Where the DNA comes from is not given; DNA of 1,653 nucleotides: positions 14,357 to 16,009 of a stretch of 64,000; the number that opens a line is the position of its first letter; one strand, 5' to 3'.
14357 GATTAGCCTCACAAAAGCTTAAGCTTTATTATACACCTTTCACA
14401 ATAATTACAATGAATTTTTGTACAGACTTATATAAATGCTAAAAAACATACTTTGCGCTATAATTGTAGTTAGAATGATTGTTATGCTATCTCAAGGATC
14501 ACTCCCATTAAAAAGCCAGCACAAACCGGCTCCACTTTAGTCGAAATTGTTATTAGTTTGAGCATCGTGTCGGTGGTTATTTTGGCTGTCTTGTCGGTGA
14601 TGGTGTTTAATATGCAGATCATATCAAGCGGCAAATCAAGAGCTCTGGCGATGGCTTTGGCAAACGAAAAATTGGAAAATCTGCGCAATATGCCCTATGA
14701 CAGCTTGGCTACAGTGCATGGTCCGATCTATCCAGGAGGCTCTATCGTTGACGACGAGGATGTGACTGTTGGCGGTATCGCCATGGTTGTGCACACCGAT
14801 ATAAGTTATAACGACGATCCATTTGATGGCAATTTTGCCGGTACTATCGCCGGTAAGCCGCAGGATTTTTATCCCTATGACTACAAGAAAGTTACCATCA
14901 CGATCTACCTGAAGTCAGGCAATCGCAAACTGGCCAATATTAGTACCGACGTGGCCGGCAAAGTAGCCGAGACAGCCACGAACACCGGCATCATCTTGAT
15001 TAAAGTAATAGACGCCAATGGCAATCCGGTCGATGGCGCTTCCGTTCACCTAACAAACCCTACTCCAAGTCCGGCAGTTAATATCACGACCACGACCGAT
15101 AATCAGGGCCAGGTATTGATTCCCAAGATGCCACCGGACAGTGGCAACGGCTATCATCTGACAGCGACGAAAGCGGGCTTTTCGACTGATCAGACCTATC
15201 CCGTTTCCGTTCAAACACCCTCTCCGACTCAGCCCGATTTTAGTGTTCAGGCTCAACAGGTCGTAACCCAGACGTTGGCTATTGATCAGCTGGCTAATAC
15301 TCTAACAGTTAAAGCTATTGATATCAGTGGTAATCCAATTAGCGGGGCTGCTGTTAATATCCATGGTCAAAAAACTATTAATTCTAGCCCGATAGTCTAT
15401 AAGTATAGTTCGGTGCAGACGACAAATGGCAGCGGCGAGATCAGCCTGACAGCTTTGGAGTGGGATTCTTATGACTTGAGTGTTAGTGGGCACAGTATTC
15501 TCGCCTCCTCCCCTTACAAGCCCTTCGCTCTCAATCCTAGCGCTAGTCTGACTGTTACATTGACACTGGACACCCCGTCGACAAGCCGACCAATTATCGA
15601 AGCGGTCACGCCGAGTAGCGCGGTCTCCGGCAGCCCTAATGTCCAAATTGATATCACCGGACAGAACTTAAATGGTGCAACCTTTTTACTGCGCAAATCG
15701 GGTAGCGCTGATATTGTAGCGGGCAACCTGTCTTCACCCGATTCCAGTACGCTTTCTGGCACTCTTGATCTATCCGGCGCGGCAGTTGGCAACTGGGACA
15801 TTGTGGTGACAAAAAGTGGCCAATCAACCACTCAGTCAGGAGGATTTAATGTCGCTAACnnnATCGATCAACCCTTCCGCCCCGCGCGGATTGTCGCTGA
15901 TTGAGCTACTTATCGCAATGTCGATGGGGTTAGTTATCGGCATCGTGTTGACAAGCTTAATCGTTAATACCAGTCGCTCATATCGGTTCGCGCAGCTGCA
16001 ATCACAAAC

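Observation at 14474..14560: Prepilin gene with intact leader peptide but no canonical start codon: apparent AUU initiation (or nascent pseudogene)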

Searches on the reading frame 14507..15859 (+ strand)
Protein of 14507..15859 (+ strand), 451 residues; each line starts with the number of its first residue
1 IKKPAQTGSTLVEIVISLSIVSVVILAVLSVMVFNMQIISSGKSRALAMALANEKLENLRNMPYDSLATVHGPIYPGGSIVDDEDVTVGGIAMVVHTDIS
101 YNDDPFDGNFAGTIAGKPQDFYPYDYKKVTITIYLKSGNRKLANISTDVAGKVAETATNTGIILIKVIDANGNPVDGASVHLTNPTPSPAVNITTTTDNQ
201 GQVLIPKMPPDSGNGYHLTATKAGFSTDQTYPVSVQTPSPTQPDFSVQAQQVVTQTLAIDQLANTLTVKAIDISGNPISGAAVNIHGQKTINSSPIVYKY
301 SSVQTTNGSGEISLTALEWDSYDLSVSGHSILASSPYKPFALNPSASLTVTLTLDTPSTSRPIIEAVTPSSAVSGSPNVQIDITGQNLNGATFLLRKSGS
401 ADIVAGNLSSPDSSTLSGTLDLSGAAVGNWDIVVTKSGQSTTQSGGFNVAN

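Call 6: find_homologous_proteins(query=window:14507-15859:+)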
Query window:14507-15859:+ (451 aa): 118 proteins with E <= 0.001 among 8000 candidates.
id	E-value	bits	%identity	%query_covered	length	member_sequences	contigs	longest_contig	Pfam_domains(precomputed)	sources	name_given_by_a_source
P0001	1.2e-255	866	100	89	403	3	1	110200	PF02369.23,PF17802.8,PF13620.13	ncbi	-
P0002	3.9e-233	792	80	100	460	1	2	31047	PF02369.23,PF17802.8,PF13620.13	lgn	-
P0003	8.5e-210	715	72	99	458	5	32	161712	PF02369.23,PF17802.8,PF13620.13,PF26198.1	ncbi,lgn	-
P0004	2.7e-168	578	63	99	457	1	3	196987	PF02369.23,PF17802.8,PF13620.13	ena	-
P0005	5.6e-164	564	61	98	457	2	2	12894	PF17802.8,PF13620.13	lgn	-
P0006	4.6e-160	551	59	100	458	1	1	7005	PF13715.13,PF17789.8,PF17802.8,PF13620.13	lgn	-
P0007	6.9e-159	547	58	100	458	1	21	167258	PF02369.23,PF17802.8,PF13620.13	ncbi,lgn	-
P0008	2.4e-149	516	56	99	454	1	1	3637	PF17802.8,PF13620.13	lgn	-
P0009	9.3e-148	511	55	100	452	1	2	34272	PF17789.8,PF24025.2,PF17802.8,PF13620.13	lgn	-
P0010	6.3e-139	482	52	99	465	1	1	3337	PF13620.13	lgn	-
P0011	3.9e-123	430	50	99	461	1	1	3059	PF17802.8,PF13620.13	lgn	-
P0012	8.0e-123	429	48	100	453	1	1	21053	PF07963.18,PF13620.13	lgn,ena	-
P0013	1.7e-120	421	46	98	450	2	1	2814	PF17802.8,PF13620.13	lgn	-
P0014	4.6e-120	419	46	95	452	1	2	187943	PF13620.13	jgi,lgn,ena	-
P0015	6.6e-120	419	47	100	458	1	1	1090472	PF17802.8,PF13620.13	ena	-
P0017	1.3e-118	415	47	98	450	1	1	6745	PF10670.16,PF17789.8,PF07963.18,PF20598.5,PF17802.8,PF13620.13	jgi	jgi:prepilin-type N-terminal cleavage/methylation domain-containing protein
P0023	4.9e-115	403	47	99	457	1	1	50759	PF07963.18,PF13620.13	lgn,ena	-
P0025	3.3e-114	400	47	99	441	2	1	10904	PF07963.18,PF13620.13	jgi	-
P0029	3.6e-111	390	47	98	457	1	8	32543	PF07963.18,PF13620.13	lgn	-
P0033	2.6e-109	384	45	100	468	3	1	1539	PF07963.18,PF17802.8,PF13620.13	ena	-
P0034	1.6e-108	381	43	99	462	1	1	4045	PF17789.8,PF07963.18,PF02369.23,PF17802.8,PF13620.13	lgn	-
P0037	6.2e-108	380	46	99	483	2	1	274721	PF07963.18,PF13620.13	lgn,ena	-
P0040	2.0e-105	371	44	100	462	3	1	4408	PF17789.8,PF07963.18,PF02369.23,PF17802.8,PF13620.13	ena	-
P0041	1.2e-104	369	43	100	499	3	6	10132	PF07963.18,PF17802.8,PF13620.13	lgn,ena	-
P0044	9.0e-104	366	45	100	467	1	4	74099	PF07963.18,PF17802.8,PF13620.13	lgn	-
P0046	1.2e-102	362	42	99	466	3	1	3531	PF17789.8,PF07963.18,PF13620.13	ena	-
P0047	1.6e-102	362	44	98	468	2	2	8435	PF07963.18,PF13620.13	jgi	-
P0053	1.3e-100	355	43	98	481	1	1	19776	PF07963.18,PF13620.13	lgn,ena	-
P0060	4.3e-98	347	44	98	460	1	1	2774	PF07963.18,PF17802.8,PF13620.13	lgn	-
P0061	1.1e-97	346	43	99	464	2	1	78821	PF07963.18,PF13620.13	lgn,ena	-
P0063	1.4e-96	342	45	99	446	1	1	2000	PF07963.18,PF13620.13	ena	-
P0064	1.0e-95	339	42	97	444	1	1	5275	PF13620.13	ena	-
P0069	1.9e-93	332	41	99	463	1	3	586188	PF07963.18,PF13620.13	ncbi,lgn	ncbi:MAG: carboxypeptidase-like regulatory domain-containing protein [Candidatus Woykebacteria bacte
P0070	7.0e-93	330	43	98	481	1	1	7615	PF07963.18,PF02369.23,PF13620.13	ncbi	-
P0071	9.1e-92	326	39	96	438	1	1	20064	PF13620.13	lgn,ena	-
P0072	1.1e-91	326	40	97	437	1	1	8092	PF17802.8,PF13620.13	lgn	-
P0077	1.1e-84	303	40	100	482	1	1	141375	PF07963.18,PF13620.13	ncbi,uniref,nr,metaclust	ncbi:MAG: hypothetical protein A2172_02180 [Candidatus Woykebacteria bacterium RBG_13_40_15]|uniref:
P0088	5.3e-55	205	37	77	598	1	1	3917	PF13715.13,PF07963.18,PF13620.13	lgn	-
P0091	1.4e-52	197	33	88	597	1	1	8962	PF07963.18,PF17802.8,PF13620.13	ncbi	-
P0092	2.0e-52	197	37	77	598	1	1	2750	PF13715.13,PF07963.18,PF17802.8,PF13620.13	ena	-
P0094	1.4e-48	184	35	74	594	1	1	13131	PF13715.13,PF07963.18,PF13620.13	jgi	jgi:prepilin-type N-terminal cleavage/methylation domain-containing protein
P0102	7.6e-42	162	33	84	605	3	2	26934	PF07963.18,PF24025.2,PF13620.13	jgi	jgi:type II secretory pathway pseudopilin PulG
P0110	1.1e-35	142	32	57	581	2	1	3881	PF07963.18,PF13620.13,PF07550.18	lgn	-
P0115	1.1e-17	82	32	41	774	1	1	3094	PF07963.18,PF11974.15,PF17802.8,PF13620.13,PF17210.10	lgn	-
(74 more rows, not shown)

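Call 9: find_encoding_contigs(protein=P0001, flank=3000, max_places=6)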
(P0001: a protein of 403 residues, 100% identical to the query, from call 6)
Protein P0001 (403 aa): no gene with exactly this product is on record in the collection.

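Call 10: find_encoding_contigs(protein=P0002, flank=3000, max_places=4)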
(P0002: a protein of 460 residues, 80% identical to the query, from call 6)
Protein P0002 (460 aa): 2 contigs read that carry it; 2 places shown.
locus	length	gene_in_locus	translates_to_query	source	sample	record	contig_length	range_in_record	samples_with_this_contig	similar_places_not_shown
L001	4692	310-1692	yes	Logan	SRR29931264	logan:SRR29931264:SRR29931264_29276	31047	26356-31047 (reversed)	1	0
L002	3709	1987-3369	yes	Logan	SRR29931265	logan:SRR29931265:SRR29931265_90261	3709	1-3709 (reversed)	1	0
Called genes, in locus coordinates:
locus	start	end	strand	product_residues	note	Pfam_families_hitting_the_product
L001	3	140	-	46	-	?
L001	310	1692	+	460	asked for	PF02369:Big_1 (faint), PF17802:SpaA (faint), PF13620:CarboxypepD_reg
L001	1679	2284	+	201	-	-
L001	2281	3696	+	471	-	-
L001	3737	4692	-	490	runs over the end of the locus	PF00749:tRNA-synt_1c, PF19269:Anticodon_2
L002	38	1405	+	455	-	PF11258:DUF3048, PF17479:DUF3048_C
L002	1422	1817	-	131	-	-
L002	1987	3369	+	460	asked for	PF02369:Big_1 (faint), PF17802:SpaA (faint), PF13620:CarboxypepD_reg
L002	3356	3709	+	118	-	?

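Call 11: find_encoding_contigs(protein=P0003, flank=3000, max_places=6)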
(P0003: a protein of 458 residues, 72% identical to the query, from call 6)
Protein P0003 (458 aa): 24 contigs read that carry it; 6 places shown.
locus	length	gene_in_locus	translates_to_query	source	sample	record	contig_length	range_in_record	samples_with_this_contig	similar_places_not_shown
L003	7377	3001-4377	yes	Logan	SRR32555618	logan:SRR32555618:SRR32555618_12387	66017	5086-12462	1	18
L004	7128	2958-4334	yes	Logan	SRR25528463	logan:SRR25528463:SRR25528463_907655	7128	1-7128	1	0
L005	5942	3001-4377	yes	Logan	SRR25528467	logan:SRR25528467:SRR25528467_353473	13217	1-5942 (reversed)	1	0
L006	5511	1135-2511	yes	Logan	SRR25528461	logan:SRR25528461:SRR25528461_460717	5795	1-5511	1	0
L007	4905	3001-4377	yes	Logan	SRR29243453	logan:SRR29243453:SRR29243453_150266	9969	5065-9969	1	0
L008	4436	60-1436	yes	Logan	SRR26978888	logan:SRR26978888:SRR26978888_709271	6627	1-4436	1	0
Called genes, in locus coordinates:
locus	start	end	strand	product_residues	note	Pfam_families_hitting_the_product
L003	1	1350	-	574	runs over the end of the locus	PF02018:CBM_4_9, PF01522:Polysacc_deac_1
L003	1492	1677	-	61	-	-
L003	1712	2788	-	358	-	PF00535:Glycos_transf_2, PF13641:Glyco_tranf_2_3, PF13632:Glyco_trans_2_3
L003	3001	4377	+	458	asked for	PF02369:Big_1 (faint), PF17802:SpaA (faint), PF26198:Ig_SMCHD1_6th (faint), PF13620:CarboxypepD_reg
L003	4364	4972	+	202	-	-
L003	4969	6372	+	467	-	-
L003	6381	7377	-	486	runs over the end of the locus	PF00749:tRNA-synt_1c, PF19269:Anticodon_2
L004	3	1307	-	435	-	?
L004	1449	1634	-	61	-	-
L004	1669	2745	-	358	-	PF00535:Glycos_transf_2, PF13641:Glyco_tranf_2_3, PF13632:Glyco_trans_2_3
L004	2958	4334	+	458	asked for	PF02369:Big_1 (faint), PF17802:SpaA (faint), PF26198:Ig_SMCHD1_6th (faint), PF13620:CarboxypepD_reg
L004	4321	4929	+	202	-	-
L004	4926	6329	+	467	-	-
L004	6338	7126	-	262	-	?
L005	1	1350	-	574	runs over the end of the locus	PF02018:CBM_4_9, PF01522:Polysacc_deac_1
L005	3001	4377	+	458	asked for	PF02369:Big_1 (faint), PF17802:SpaA (faint), PF26198:Ig_SMCHD1_6th (faint), PF13620:CarboxypepD_reg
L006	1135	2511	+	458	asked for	PF02369:Big_1 (faint), PF17802:SpaA (faint), PF26198:Ig_SMCHD1_6th (faint), PF13620:CarboxypepD_reg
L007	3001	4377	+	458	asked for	PF02369:Big_1 (faint), PF17802:SpaA (faint), PF26198:Ig_SMCHD1_6th (faint), PF13620:CarboxypepD_reg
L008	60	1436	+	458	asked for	PF02369:Big_1 (faint), PF17802:SpaA (faint), PF26198:Ig_SMCHD1_6th (faint), PF13620:CarboxypepD_reg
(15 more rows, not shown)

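Call 13: list_cluster_members(proteins=[P0001, P0002])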
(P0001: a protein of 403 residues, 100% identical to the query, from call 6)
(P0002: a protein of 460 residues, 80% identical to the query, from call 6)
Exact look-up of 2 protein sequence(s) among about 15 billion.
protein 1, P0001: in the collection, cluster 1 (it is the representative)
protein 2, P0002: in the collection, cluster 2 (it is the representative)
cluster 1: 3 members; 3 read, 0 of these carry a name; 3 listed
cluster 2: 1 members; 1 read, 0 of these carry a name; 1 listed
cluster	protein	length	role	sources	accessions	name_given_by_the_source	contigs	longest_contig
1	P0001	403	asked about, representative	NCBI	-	-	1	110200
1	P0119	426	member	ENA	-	-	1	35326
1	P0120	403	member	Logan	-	-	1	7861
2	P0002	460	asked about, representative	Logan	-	-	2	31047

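Call 16: find_encoding_contigs(protein=P0119, flank=3000, max_places=4)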
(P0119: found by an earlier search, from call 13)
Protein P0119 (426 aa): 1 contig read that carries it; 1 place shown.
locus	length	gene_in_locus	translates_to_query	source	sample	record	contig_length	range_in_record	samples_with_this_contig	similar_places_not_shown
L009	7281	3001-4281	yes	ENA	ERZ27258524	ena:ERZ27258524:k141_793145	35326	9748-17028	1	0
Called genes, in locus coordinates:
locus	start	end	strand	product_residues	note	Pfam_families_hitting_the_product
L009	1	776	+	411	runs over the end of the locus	PF11258:DUF3048, PF17479:DUF3048_C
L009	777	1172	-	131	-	-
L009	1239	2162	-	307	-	PF10502:Peptidase_S26 (weak)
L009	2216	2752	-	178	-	-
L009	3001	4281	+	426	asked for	PF02369:Big_1 (faint), PF17802:SpaA (faint), PF13620:CarboxypepD_reg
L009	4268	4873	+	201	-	-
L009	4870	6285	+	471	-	-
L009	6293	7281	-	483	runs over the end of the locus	PF00749:tRNA-synt_1c, PF19269:Anticodon_2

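Call 17: find_encoding_contigs(protein=P0120, flank=3000, max_places=4)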
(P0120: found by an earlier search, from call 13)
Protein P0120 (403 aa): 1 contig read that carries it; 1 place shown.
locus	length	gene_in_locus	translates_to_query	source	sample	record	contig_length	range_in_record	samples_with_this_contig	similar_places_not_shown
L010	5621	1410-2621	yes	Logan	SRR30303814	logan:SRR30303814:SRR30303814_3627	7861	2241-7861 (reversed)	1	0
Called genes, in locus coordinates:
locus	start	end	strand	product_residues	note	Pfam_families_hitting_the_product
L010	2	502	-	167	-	?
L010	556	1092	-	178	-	-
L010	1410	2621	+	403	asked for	PF02369:Big_1 (faint), PF17802:SpaA (faint), PF13620:CarboxypepD_reg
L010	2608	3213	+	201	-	-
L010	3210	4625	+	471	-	-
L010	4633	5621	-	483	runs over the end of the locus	PF00749:tRNA-synt_1c, PF19269:Anticodon_2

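Call 19: find_related_loci(query=window:14507-15859:+, collection=genome_contigs, flank=3000)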
Query window:14507-15859:+ (451 aa) in genome_contigs; peptide patterns used: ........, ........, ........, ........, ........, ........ (x = any residue, [..] = any of these).
293 stretches matched a pattern; 4 encode a relative of the query (tblastn E <= 1e-3); 4 distinct loci.
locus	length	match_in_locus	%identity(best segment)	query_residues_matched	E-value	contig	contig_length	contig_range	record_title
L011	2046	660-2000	72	6-451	0e+0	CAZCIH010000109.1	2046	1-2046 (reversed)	MAG TPA_asm: uncultured Candidatus Saccharibacteria bacterium isolate SRP189682_co1_501 genome assembly, contig: NODE_19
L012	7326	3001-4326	46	5-447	2e-129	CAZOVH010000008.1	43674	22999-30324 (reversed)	MAG TPA_asm: uncultured Candidatus Saccharibacteria bacterium isolate SRP296810_co1_392 genome assembly, contig: NODE_69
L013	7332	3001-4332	46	2-446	6e-127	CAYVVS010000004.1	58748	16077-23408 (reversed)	MAG TPA_asm: uncultured Candidatus Saccharibacteria bacterium isolate SRP170004_co1_322 genome assembly, contig: NODE_61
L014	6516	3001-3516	23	1-188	3e-6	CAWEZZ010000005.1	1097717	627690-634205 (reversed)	MAG: uncultured Solirubrobacterales bacterium isolate MFD00991.bin.2.121 genome assembly, contig: contig_6861, whole gen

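Call 33: search_protein_families(library=pfam, proteins=[window:14507-15859:+], max_evalue=0.01)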
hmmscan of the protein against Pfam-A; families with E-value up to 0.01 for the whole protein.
window:14507-15859:+ (451 aa): 6 families
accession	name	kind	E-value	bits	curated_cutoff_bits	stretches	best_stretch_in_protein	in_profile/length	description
PF13620.12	CarboxypepD_reg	-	1.5e-15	57.7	32.3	2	166-247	5-81/82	Carboxypeptidase regulatory-like domain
PF17802.7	SpaA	-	1.4e-09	38.4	23.1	1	163-239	4-80/91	Prealbumin-like fold domain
PF02369.22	Big_1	-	5.5e-06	26.8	34.9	2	254-315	9-65/93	Bacterial Ig-like domain (group 1)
PF07963.17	N_methyl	-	0.00025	20.9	21.2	1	5-29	3-27/27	Prokaryotic N-terminal methylation motif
PF24107.1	DUF7382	-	0.00047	20.4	27.4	0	163-203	22-62/65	Domain of unknown function (DUF7382)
PF24025.1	Ig_DR_A0283-like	-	0.00052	20.7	27.1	0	265-335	8-71/102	DR_A0283-like, Ig-like domain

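Call 34: search_protein_families(library=ncbifam, proteins=[window:14507-15859:+], max_evalue=0.01)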
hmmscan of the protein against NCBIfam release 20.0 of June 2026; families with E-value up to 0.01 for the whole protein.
window:14507-15859:+ (451 aa): 4 families
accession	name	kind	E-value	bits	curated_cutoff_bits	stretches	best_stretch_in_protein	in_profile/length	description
TIGR01707.1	gspI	equivalog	3.8e-06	27.3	44.35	1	8-60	1-53/101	type II secretion system minor pseudopilin GspI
TIGR02523.1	type_IV_pilV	equivalog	0.00015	22.2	52.2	1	6-62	1-57/139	type IV pilus modification protein PilV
TIGR04134.1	lipo_with_rSAM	hypoth_equivalog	0.00057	19.9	39.8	0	165-208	44-92/150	radical SAM-associated putative lipoprotein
NF041013.1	T4P_ComGE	equivalog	0.00065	19.7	49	1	8-58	5-55/83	competence type IV pilus minor pilin ComGE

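Call 40: find_encoding_contigs(protein=P0064, flank=1500, max_places=3)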
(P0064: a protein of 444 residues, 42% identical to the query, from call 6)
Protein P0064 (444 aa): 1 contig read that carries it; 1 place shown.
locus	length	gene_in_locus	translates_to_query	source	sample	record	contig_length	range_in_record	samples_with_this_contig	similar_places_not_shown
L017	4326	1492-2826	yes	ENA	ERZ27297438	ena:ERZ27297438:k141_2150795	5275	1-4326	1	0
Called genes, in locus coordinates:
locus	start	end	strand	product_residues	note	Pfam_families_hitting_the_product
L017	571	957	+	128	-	-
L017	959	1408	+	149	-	-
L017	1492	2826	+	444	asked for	PF13620:CarboxypepD_reg (weak)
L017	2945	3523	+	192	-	-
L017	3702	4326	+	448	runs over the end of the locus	-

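Call 41: find_encoding_contigs(protein=P0072, flank=1500, max_places=3)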
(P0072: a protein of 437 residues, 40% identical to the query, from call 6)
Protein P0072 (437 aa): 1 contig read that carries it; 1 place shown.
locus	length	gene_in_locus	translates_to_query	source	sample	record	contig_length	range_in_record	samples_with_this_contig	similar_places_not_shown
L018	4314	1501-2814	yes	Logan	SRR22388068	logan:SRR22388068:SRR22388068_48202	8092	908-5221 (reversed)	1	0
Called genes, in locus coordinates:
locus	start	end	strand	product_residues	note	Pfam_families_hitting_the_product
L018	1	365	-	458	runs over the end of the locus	PF04055:Radical_SAM, PF06968:BATS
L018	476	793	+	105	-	-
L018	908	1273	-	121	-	-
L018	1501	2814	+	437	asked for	PF13620:CarboxypepD_reg (weak), PF17802:SpaA (faint)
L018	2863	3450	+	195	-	-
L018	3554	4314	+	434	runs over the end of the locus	-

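Call 42: find_encoding_contigs(protein=P0071, flank=1500, max_places=3)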
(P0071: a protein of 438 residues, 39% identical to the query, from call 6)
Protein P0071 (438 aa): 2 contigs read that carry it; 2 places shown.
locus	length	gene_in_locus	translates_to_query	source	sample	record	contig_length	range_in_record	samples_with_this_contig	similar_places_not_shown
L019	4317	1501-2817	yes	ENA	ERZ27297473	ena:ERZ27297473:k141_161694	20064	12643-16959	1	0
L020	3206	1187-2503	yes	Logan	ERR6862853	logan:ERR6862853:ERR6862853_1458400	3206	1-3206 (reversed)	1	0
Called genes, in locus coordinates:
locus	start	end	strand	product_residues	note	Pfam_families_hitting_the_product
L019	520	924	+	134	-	-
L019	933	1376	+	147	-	-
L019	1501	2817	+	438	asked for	PF13620:CarboxypepD_reg (faint)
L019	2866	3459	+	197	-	-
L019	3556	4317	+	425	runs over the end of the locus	-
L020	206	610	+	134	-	-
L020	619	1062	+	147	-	-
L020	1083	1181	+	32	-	-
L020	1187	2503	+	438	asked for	PF13620:CarboxypepD_reg (faint)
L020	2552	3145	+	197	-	-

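Call 46: find_related_loci(query=A4, collection=metagenome_contigs, flank=2500)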
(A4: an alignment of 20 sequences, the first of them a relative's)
Query A4 (444 aa) in metagenome_contigs; peptide patterns used: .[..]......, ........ (x = any residue, [..] = any of these).
200 stretches matched a pattern; 123 encode a relative of the query (tblastn E <= 1e-3); the best 80 are kept; 80 distinct loci.
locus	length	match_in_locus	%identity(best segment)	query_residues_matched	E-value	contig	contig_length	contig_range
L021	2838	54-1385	69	1-444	0e+0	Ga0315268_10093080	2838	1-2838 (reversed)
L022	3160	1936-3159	72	1-408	0e+0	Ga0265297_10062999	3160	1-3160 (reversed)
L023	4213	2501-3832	63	1-444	0e+0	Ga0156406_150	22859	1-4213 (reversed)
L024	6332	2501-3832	63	1-444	0e+0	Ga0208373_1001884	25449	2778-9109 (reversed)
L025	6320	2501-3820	60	1-442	3e-171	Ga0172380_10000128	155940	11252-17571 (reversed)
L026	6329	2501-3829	54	1-443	2e-169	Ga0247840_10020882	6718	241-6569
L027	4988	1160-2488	54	1-443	1e-169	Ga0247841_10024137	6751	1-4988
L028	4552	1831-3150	53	1-441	3e-151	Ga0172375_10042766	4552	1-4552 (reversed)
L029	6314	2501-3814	51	1-441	2e-146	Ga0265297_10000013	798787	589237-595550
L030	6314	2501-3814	51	1-441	2e-144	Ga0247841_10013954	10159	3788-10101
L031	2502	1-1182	52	51-443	8e-150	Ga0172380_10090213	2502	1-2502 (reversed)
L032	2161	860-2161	51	1-435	1e-149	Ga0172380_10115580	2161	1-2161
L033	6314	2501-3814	51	1-441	2e-139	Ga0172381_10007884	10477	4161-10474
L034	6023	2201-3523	49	1-442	2e-139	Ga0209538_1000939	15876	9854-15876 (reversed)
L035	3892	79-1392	49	1-442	5e-138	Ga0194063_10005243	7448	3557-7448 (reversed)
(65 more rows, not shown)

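Call 55: find_encoding_contigs(protein=P0004, flank=1500, max_places=2)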
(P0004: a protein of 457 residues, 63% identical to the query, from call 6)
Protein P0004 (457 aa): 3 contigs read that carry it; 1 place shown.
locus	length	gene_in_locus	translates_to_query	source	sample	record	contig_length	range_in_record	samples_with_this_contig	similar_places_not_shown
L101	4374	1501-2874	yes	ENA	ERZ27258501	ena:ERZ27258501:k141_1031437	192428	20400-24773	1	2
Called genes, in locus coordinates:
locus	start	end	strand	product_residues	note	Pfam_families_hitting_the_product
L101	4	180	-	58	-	-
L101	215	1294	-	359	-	PF00535:Glycos_transf_2, PF13641:Glyco_tranf_2_3, PF13632:Glyco_trans_2_3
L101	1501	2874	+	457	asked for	PF02369:Big_1 (faint), PF13620:CarboxypepD_reg, PF17802:SpaA (faint)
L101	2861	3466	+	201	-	-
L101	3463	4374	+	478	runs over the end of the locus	-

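Call 56: find_encoding_contigs(protein=P0007, flank=1500, max_places=2)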
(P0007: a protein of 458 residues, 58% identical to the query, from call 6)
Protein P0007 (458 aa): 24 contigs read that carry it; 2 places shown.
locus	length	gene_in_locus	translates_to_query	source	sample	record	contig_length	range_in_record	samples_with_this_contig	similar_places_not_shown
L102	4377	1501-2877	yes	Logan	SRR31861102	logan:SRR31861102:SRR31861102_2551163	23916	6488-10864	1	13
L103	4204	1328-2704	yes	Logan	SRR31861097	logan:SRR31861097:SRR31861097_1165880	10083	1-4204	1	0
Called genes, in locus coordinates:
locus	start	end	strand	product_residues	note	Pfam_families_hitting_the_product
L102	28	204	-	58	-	-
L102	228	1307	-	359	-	PF00535:Glycos_transf_2, PF13641:Glyco_tranf_2_3, PF13632:Glyco_trans_2_3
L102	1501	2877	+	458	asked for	PF02369:Big_1 (faint), PF13620:CarboxypepD_reg, PF17802:SpaA (faint)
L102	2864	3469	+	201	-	-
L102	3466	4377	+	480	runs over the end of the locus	-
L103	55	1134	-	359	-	PF00535:Glycos_transf_2, PF13641:Glyco_tranf_2_3, PF13632:Glyco_trans_2_3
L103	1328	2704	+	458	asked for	PF02369:Big_1 (faint), PF13620:CarboxypepD_reg, PF17802:SpaA (faint)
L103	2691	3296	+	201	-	-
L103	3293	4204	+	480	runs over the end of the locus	-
